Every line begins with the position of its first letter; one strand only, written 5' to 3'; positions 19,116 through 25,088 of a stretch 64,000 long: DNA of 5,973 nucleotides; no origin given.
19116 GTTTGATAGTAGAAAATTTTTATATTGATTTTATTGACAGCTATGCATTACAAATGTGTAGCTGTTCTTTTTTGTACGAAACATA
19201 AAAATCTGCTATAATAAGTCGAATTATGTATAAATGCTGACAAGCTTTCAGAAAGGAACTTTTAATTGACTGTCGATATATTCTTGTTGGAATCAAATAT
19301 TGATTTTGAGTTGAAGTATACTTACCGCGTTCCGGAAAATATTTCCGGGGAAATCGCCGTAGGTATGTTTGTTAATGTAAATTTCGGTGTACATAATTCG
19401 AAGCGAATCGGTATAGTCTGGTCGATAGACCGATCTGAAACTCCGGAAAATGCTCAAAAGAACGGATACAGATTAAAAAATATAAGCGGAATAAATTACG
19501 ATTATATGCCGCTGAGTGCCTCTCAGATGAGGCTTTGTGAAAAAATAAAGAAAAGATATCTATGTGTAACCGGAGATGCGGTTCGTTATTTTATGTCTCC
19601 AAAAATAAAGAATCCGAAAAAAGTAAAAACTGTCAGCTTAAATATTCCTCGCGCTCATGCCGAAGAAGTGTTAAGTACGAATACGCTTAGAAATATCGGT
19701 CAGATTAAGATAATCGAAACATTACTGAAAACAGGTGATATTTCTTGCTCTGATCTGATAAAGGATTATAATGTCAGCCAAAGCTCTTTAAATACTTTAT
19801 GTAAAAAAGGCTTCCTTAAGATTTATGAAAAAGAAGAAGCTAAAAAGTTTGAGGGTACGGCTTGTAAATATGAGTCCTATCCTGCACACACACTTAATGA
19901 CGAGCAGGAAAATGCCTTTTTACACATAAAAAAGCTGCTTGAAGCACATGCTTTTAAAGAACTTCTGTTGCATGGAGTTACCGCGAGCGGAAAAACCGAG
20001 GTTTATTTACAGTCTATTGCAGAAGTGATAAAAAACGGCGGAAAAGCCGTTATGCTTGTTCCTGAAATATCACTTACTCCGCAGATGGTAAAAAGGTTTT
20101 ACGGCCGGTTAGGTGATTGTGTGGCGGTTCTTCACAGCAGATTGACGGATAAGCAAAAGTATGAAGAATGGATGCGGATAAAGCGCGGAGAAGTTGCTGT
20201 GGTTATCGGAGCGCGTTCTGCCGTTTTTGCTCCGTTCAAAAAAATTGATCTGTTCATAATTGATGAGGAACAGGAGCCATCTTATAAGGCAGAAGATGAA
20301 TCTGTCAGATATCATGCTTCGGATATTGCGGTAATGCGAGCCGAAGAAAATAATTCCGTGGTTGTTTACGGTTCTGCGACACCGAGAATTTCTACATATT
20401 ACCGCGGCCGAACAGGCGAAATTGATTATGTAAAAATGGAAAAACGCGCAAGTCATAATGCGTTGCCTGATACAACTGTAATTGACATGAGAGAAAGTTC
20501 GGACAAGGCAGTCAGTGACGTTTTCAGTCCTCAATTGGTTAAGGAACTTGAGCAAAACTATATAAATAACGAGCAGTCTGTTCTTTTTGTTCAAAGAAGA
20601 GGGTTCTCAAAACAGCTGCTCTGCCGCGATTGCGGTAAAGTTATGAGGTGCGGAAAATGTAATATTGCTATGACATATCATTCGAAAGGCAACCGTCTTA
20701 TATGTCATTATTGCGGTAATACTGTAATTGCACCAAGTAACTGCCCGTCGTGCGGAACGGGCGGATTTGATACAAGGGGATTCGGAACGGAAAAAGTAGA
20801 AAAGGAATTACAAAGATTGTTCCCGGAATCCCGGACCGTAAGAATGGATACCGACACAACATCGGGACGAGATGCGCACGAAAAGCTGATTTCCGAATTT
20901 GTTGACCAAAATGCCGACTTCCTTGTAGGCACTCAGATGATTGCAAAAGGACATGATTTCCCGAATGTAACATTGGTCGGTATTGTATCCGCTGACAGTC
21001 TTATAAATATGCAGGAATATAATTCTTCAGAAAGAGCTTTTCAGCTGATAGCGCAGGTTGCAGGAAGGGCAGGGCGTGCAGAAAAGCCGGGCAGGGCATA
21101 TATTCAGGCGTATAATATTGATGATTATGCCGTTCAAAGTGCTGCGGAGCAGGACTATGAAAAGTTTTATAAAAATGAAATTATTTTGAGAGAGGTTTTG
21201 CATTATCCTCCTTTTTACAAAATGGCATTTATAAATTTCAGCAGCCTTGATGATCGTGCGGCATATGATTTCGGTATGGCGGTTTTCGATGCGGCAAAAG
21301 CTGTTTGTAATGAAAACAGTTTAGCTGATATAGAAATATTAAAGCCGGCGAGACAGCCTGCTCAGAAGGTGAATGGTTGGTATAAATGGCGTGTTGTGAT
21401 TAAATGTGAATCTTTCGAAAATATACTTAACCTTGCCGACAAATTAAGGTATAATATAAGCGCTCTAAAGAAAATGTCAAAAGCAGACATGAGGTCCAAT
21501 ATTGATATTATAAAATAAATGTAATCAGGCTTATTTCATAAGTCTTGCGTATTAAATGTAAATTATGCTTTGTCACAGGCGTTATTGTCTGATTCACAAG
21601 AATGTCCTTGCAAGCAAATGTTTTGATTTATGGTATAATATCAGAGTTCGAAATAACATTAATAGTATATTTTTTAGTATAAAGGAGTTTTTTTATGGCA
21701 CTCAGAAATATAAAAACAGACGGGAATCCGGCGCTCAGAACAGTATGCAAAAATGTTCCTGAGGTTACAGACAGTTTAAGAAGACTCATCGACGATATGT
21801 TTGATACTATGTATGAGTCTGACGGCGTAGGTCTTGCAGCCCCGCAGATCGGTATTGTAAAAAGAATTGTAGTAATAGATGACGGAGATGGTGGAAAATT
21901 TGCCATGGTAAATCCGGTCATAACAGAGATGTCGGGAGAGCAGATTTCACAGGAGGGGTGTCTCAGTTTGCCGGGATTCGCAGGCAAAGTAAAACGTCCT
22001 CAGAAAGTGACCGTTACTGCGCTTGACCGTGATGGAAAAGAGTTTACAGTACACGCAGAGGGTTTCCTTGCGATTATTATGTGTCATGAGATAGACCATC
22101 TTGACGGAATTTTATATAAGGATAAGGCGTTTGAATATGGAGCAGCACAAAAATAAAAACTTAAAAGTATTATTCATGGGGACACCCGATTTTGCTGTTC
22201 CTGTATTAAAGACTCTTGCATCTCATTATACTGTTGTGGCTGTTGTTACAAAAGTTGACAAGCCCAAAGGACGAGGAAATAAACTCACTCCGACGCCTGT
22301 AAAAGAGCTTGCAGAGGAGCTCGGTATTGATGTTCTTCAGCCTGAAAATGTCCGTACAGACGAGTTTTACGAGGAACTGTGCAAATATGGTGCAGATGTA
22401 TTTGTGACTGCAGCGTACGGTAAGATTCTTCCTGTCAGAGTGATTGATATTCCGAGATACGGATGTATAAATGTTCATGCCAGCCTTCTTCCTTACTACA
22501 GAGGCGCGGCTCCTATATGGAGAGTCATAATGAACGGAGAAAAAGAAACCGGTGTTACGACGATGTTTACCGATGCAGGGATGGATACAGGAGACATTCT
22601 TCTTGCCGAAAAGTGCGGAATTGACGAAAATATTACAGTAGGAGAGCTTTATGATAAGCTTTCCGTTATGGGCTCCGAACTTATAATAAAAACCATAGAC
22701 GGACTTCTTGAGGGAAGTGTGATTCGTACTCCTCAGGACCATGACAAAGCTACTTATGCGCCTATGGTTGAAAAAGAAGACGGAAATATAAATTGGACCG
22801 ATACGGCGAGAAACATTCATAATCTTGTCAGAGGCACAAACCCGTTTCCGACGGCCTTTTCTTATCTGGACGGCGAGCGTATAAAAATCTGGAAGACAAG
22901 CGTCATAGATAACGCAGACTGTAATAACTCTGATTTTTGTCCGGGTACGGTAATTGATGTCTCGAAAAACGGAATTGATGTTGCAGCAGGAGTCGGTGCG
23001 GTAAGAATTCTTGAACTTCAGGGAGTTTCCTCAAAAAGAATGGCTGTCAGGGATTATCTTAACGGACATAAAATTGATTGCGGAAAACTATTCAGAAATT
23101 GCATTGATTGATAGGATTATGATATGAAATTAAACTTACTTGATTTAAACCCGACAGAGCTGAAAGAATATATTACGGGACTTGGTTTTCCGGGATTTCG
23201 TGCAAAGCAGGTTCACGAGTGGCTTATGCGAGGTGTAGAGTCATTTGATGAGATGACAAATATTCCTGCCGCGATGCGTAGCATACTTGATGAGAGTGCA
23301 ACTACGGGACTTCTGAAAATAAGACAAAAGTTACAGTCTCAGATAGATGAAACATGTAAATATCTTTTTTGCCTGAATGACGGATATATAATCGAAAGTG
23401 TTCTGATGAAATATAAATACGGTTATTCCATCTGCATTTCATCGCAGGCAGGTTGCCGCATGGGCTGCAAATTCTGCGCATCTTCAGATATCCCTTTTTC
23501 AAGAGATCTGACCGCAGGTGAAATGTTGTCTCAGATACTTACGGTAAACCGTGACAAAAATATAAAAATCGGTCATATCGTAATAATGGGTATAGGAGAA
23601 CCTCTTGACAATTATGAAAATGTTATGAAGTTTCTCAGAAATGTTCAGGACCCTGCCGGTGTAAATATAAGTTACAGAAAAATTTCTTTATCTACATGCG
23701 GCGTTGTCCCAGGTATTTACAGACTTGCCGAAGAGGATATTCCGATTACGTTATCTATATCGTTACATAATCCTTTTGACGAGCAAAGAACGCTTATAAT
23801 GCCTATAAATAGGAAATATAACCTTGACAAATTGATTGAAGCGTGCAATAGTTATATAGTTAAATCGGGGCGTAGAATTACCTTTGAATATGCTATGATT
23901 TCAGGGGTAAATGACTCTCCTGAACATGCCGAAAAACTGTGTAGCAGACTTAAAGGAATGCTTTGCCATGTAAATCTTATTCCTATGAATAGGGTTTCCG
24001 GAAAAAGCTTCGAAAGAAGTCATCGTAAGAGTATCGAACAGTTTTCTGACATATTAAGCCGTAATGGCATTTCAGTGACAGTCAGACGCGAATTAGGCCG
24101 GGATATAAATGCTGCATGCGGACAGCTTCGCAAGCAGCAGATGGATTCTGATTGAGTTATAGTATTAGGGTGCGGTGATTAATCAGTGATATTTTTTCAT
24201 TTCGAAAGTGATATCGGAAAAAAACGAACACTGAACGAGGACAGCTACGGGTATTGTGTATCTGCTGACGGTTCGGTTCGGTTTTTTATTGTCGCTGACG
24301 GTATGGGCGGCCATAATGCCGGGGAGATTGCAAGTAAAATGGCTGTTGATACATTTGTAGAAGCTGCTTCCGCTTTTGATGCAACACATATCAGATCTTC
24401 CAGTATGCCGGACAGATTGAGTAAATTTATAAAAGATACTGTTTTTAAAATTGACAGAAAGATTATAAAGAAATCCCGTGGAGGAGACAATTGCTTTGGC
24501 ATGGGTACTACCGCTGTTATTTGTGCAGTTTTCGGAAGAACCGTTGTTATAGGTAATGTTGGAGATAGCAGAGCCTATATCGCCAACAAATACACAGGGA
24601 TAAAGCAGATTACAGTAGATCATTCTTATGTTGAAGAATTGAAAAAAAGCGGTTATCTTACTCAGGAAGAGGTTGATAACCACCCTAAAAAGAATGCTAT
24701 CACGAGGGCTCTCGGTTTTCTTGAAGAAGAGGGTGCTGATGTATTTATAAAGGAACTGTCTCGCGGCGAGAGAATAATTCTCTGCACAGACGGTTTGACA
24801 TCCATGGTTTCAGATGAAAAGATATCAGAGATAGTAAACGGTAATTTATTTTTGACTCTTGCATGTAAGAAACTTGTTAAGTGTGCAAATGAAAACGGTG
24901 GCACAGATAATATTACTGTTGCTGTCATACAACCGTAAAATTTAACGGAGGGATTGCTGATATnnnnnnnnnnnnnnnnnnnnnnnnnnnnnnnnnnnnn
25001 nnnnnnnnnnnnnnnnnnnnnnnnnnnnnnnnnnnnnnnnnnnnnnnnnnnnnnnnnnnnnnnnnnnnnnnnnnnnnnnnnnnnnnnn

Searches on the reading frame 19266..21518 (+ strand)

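Call 79: search_protein_families(library=pfam, proteins=[window:19266-21518:+], max_evalue=0.0001)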
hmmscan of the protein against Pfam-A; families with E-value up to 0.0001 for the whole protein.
window:19266-21518:+ (750 aa): 6 families
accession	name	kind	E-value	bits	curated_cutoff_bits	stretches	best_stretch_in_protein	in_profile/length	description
PF00270.35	DEAD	-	1.9e-17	63.9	26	1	229-374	13-161/167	DEAD/DEAH box helicase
PF17764.6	PriA_3primeBD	-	2.5e-14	53.3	22.7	1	16-110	10-95/96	3'DNA-binding domain (3'BD)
PF04851.21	ResIII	-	8.5e-12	45.7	22.5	1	209-341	3-140/164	Type III restriction enzyme, res subunit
PF18074.6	PriA_C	-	3.3e-11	44.3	26.9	1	649-748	1-93/95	Primosomal protein N C-terminal domain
PF00271.37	Helicase_C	-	6.3e-10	39.7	23.5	1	521-605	39-109/110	Helicase conserved C-terminal domain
PF18319.7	Zn_ribbon_PriA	-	2.9e-09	37.2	26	1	462-486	1-25/27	PriA DNA helicase Cys-rich region (CRR) domain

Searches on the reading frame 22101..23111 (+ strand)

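Call 79: search_protein_families(library=pfam, proteins=[window:22101-23111:+], max_evalue=0.0001)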
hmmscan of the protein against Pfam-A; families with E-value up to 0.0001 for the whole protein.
window:22101-23111:+ (336 aa): 2 families
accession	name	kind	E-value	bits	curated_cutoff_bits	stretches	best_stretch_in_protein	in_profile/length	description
PF00551.24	Formyl_trans_N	-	1.5e-41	142.5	26.1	1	23-198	5-180/181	Formyl transferase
PF02911.23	Formyl_trans_C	-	3.4e-29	101.4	21.1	1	223-323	2-99/100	Formyl transferase, C-terminal domain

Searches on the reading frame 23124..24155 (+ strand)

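Call 79: search_protein_families(library=pfam, proteins=[window:23124-24155:+], max_evalue=0.0001)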
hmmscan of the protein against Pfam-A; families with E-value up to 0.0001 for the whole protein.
window:23124-24155:+ (343 aa): 2 families
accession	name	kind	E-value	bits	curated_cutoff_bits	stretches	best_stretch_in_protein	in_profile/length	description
PF04055.27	Radical_SAM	-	1.6e-15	58.1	29.5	1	106-268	2-161/166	Radical SAM superfamily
PF21016.3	RlmN_N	-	4.7e-14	52.3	24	1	4-59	2-58/60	Ribosomal RNA large subunit methyltransferase N-terminal domain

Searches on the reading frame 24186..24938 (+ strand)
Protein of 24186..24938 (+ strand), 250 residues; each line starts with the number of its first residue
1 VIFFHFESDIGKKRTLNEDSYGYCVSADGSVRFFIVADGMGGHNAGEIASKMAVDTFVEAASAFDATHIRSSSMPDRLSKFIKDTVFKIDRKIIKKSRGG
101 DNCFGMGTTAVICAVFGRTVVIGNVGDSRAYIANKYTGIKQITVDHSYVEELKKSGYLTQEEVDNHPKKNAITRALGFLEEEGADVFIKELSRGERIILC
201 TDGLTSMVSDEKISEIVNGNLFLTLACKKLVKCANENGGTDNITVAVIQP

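Call 79: search_protein_families(library=pfam, proteins=[window:24186-24938:+], max_evalue=0.0001)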
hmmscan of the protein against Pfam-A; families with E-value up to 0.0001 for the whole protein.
window:24186-24938:+ (250 aa): 2 families
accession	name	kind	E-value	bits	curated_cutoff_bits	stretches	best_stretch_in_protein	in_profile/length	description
PF00481.26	PP2C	-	1.4e-19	71.2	20.3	1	26-243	29-255/255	Protein phosphatase 2C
PF13672.11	PP2C_2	-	8.3e-17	61.9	24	1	13-212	8-182/209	Protein phosphatase 2C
